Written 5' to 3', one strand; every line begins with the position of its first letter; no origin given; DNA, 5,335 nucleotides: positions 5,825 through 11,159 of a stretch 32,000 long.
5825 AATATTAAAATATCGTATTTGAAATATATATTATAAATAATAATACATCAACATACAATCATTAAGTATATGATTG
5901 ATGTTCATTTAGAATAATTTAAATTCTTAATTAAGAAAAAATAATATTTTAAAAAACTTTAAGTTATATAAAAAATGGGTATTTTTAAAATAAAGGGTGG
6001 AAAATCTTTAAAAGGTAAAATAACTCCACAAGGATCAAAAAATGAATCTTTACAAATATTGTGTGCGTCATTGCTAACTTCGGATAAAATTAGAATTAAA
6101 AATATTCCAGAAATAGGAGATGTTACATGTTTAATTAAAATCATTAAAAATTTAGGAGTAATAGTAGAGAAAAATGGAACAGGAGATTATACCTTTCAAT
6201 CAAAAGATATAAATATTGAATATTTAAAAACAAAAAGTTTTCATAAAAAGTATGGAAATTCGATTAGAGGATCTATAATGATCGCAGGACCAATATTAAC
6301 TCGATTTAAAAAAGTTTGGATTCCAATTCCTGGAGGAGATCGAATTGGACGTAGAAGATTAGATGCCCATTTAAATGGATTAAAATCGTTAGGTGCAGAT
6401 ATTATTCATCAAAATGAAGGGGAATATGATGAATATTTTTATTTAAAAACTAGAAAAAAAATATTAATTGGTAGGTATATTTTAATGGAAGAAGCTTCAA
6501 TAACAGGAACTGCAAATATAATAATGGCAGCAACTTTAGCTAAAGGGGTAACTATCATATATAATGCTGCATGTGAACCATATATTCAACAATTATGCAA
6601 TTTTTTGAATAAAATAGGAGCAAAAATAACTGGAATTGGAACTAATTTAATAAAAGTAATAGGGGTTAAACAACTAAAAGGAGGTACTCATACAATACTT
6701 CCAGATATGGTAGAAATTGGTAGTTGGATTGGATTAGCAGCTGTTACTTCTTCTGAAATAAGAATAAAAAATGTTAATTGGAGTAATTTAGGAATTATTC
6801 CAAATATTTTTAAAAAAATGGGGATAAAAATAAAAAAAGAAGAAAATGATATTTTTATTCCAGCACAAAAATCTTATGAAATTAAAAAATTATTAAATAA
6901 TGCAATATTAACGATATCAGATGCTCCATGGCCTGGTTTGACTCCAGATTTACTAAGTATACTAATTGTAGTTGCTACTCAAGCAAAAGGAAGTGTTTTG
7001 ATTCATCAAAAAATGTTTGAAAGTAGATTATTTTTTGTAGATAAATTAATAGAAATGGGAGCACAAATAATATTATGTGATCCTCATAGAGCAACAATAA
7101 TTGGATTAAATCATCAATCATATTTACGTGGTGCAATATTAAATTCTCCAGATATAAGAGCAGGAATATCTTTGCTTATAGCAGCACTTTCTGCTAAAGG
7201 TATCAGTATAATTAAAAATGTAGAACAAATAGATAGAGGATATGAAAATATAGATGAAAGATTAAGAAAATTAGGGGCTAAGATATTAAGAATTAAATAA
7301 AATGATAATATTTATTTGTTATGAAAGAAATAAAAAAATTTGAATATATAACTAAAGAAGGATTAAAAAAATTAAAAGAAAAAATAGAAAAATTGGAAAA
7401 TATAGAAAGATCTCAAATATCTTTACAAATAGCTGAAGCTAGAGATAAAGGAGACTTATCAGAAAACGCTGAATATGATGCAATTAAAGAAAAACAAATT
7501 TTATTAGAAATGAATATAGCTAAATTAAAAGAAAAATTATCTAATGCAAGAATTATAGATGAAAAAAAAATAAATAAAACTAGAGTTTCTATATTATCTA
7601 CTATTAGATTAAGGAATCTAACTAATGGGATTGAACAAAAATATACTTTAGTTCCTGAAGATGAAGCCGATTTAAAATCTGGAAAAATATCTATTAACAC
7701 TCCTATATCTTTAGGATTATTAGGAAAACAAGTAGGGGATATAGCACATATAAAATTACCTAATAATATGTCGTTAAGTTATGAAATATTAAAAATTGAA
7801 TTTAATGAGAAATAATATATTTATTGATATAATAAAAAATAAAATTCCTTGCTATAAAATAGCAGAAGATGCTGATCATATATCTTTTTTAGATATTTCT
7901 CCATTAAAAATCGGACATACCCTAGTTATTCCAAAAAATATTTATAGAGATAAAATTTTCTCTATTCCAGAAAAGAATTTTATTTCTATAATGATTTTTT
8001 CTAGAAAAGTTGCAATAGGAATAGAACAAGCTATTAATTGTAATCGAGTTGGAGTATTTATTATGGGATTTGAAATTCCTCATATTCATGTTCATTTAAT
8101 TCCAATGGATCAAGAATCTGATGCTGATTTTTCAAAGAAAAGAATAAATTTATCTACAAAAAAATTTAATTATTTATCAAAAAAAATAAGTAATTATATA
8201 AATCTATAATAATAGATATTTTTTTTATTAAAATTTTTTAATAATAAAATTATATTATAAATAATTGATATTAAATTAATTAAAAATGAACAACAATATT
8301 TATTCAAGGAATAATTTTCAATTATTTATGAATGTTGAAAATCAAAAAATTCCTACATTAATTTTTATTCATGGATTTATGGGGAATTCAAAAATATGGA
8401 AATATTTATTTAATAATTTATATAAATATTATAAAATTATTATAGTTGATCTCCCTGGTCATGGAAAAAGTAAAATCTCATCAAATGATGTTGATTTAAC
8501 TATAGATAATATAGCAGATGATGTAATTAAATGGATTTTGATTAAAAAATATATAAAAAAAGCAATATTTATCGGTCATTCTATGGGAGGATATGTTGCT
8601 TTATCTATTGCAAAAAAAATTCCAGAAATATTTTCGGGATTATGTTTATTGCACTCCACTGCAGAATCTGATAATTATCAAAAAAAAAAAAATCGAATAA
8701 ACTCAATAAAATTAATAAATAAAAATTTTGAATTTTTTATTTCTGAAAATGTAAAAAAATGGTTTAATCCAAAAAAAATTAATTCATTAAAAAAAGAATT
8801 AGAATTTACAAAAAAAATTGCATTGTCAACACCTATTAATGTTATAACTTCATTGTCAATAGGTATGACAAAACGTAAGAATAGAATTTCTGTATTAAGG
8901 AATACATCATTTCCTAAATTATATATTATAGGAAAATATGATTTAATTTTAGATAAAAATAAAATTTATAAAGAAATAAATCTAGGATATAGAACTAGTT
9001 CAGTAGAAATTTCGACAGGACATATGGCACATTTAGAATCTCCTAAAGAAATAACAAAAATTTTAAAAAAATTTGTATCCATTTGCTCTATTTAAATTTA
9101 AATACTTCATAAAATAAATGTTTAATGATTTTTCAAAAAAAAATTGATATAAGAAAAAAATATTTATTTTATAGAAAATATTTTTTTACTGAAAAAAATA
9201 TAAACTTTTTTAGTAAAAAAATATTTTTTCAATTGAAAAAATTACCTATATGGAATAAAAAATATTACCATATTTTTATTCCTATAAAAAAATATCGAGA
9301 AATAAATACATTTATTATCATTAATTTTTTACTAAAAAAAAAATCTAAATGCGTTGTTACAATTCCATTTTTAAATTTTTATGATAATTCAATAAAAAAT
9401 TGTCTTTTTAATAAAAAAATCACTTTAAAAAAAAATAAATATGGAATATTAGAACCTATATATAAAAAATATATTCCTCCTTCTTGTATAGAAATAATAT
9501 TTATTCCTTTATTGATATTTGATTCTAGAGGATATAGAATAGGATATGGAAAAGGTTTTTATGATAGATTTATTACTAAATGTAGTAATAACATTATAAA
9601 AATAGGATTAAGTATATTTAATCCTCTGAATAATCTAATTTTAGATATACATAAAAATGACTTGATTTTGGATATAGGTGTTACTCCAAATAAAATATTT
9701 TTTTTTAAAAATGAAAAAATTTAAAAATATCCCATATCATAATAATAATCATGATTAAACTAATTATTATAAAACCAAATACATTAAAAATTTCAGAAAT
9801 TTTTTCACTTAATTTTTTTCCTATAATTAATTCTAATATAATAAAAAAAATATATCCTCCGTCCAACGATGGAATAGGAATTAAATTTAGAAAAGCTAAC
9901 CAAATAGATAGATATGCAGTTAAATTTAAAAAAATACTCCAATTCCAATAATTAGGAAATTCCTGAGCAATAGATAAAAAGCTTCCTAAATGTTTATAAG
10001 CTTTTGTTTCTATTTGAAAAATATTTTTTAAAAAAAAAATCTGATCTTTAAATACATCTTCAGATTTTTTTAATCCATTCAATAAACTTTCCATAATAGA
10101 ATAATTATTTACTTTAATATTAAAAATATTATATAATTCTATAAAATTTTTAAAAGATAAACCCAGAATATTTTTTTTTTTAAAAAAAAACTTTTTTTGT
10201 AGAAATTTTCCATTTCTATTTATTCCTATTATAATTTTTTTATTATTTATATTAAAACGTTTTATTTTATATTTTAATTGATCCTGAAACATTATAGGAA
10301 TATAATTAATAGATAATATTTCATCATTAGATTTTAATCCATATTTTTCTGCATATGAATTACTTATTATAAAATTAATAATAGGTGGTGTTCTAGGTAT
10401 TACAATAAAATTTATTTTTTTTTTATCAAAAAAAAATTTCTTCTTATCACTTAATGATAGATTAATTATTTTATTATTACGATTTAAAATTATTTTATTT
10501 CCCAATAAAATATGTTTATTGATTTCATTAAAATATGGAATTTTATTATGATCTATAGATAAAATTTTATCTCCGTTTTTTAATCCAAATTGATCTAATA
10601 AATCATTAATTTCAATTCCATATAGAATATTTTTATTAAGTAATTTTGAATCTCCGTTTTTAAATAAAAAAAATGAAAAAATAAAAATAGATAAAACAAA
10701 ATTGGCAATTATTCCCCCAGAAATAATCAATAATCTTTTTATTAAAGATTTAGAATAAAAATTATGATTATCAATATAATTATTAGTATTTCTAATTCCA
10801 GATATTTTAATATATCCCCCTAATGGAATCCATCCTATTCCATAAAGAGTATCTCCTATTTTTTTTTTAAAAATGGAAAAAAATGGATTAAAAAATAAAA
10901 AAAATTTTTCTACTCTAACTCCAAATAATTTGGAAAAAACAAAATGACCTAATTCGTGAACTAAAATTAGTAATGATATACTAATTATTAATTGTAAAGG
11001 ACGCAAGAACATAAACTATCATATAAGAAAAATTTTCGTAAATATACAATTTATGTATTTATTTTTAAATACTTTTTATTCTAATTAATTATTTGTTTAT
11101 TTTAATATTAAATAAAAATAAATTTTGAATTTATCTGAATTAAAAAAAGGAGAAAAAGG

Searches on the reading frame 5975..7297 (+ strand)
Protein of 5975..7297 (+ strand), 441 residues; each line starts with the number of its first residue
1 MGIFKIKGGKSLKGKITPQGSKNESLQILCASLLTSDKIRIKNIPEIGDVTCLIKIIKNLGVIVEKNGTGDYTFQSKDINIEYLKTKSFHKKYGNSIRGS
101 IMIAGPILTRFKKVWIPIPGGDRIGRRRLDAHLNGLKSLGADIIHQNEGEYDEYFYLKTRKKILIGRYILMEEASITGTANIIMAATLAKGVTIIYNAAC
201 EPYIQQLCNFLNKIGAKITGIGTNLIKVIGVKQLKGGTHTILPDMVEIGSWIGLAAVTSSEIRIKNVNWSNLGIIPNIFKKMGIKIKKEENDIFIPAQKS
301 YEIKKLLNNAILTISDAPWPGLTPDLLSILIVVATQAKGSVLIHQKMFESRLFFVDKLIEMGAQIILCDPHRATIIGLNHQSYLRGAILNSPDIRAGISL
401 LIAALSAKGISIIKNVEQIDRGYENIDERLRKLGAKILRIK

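Call 17: search_protein_families(library=ncbifam, proteins=[window:5975-7297:+], max_evalue=0.00001)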
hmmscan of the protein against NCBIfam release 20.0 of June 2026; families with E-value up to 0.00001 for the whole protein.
window:5975-7297:+ (441 aa): 6 families
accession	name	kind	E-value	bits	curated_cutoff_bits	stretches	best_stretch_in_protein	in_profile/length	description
NF006873.0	PRK09369.1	subfamily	1.3e-143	478.7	297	1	2-440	2-417/419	UDP-N-acetylglucosamine 1-carboxyvinyltransferase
TIGR01072.1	murA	equivalog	2.9e-130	434.8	392.7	1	1-439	1-416/416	UDP-N-acetylglucosamine 1-carboxyvinyltransferase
NF009470.0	PRK12830.1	equivalog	1.1e-96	324.1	552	1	4-440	4-415/417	UDP-N-acetylglucosamine 1-carboxyvinyltransferase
TIGR01356.1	aroA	equivalog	7.2e-21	74.5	287.25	1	14-433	1-412/415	3-phosphoshikimate 1-carboxyvinyltransferase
NF011381.1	PRK14806.1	equivalog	1.1e-14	53.7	902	1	3-437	303-730/733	bifunctional prephenate dehydrogenase/3-phosphoshikimate 1-carboxyvinyltransferase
NF008816.0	PRK11860.1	equivalog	5.3e-06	24.8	943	0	11-299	14-305/662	bifunctional 3-phosphoshikimate 1-carboxyvinyltransferase/cytidylate kinase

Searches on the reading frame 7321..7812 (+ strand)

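Call 49: search_protein_families(library=ncbifam, proteins=[window:7321-7812:+], max_evalue=1e-8)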
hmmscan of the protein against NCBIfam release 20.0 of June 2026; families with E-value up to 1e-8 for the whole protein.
window:7321-7812:+ (164 aa): 12 families
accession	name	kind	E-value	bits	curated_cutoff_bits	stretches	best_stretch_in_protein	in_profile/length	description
NF001263.0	PRK00226.1-4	equivalog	5.5e-47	159.6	145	1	5-160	4-158/160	transcription elongation factor GreA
NF001261.0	PRK00226.1-2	equivalog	4.4e-46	156.6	167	1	8-161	4-156/157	transcription elongation factor GreA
TIGR01462.1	greA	subfamily_domain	9.9e-45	152.3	139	1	9-160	1-151/151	transcription elongation factor GreA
NF001264.0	PRK00226.1-5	equivalog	2e-44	151.2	180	1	10-161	6-157/158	transcription elongation factor GreA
NF001260.0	PRK00226.1-1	equivalog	5.4e-29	100.9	234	1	9-160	7-157/160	transcription elongation factor GreA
NF011309.0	PRK14720.1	equivalog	2.4e-28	98.8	714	1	10-160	752-901/906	transcription elongation factor GreA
NF002506.1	PRK01885.1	equivalog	8.4e-26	90.5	188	1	8-162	3-155/156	transcription elongation factor GreB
TIGR01461.1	greB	equivalog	1.2e-24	86.8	171.05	1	8-161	3-154/156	transcription elongation factor GreB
NF001262.0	PRK00226.1-3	equivalog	7.3e-21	74.6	161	1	6-159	5-159/165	transcription elongation factor GreA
NF004969.0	PRK06330.1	equivalog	1.4e-16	60.3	697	1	9-144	568-702/718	transcript cleavage factor/unknown domain fusion protein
NF004396.0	PRK05753.1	equivalog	2.5e-15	56.5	109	1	63-161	29-127/137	nucleoside diphosphate kinase regulator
NF004973.0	PRK06342.1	equivalog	2.2e-11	43.8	159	1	10-144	31-149/160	transcription elongation factor GreA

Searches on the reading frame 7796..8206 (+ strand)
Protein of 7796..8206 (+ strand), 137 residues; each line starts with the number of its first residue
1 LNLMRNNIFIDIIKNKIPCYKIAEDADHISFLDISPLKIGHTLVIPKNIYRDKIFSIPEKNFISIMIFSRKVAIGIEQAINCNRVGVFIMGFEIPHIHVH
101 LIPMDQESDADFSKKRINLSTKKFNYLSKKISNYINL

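Call 49: search_protein_families(library=ncbifam, proteins=[window:7796-8206:+], max_evalue=1e-8)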
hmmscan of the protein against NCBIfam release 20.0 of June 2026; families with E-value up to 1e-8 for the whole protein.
window:7796-8206:+ (137 aa): 1 family
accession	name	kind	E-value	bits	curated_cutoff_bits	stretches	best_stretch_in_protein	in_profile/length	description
NF045834.1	M_plasma_HinT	exception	2.1e-12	47.8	130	1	8-104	1-101/102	histidine triad protein HinT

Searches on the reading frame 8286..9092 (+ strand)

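Call 49: search_protein_families(library=ncbifam, proteins=[window:8286-9092:+], max_evalue=1e-8)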
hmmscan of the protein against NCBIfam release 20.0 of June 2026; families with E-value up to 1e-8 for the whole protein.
window:8286-9092:+ (269 aa): 16 families
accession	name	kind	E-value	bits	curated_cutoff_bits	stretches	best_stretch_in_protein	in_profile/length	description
TIGR03695.1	menH_SHCHC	equivalog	3.6e-31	108.5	208.55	1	23-264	3-251/252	2-succinyl-6-hydroxy-2,4-cyclohexadiene-1-carboxylate synthase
NF011457.0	PRK14875.1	equivalog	2.5e-26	92.5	307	1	18-125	128-232/372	acetoin dehydrogenase dihydrolipoyllysine-residue acetyltransferase subunit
TIGR02427.1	protocat_pcaD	equivalog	6.3e-25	88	255.85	1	18-264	9-250/251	3-oxoadipate enol-lactonase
NF051488.1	bifunc_PcaDC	exception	3.1e-23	82.5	390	1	18-265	7-251/375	bifunctional 3-oxoadipate enol-lactonase/4-carboxymuconolactone decarboxylase PcaDC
NF008340.0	PRK11126.1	equivalog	2.2e-21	76.2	261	1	16-265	8-252/255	2-succinyl-6-hydroxy-2,4-cyclohexadiene-1-carboxylate synthase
TIGR01738.1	bioH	equivalog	2.5e-21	76.4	206.95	1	22-264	4-245/245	pimeloyl-ACP methyl ester esterase BioH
NF050089.1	i_nPHAscl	equivalog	3e-20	72.4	300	1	16-132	12-125/288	intracellular short-chain-length polyhydroxyalkanoate depolymerase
NF007954.0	PRK10673.1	equivalog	6.4e-16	58.4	399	1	17-123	11-113/255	esterase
NF051487.1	bifunc_PcaCD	exception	8.9e-16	58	430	1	21-264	171-411/413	bifunctional 4-carboxymuconolactone decarboxylase/3-oxoadipate enol-lactonase PcaCD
NF058580.1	lipase_V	equivalog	5.4e-15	55.7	300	1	6-173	8-163/230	EstV family lipase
TIGR03056.1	bchO_mg_che_rel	equivalog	3.4e-14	52.5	172.55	1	21-113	27-117/278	alpha/beta fold hydrolase BchO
NF004514.1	PRK05855.1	equivalog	3.4e-13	49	455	1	16-84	16-84/578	SDR family oxidoreductase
TIGR03611.1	RutD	equivalog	8.4e-13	48.3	238.5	1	17-131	8-120/258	pyrimidine utilization protein D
NF002938.0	PRK03592.1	equivalog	4.5e-12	45.9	241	0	18-133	26-138/298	haloalkane dehalogenase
NF007674.0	PRK10349.1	equivalog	8e-12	45.3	449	1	20-259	11-248/256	pimeloyl-ACP methyl ester esterase BioH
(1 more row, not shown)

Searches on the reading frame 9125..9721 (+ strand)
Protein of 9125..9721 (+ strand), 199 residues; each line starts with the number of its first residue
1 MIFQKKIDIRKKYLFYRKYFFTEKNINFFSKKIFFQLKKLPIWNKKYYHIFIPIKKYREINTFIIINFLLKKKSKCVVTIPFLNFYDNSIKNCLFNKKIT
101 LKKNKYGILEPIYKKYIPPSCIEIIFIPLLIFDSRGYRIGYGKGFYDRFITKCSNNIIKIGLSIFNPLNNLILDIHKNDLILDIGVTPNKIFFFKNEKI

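Call 49: search_protein_families(library=ncbifam, proteins=[window:9125-9721:+], max_evalue=1e-8)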
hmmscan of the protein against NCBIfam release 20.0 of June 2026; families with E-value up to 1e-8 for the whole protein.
window:9125-9721:+ (199 aa): 1 family
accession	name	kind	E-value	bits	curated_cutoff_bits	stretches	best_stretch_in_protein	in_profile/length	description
TIGR02727.1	MTHFS_bact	equivalog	1.4e-27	96.8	84.9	1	7-170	2-165/182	5-formyltetrahydrofolate cyclo-ligase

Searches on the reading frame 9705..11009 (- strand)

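Call 17: search_protein_families(library=ncbifam, proteins=[window:9705-11009:-], max_evalue=0.00001)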
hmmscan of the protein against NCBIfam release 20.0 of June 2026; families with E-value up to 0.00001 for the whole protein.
window:9705-11009:- (434 aa): 3 families
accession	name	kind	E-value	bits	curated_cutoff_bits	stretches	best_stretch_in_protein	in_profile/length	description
TIGR00054.1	TIGR00054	equivalog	1.7e-65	221.5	147.55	1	5-430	7-418/421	RIP metalloprotease RseP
NF008046.0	PRK10779.1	equivalog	9.2e-34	117.3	477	1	7-428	11-447/450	sigma E protease regulator RseP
TIGR02037.1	degP_htrA_DO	subfamily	9.7e-06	24.8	416.2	0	210-274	262-325/434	Do family serine endopeptidase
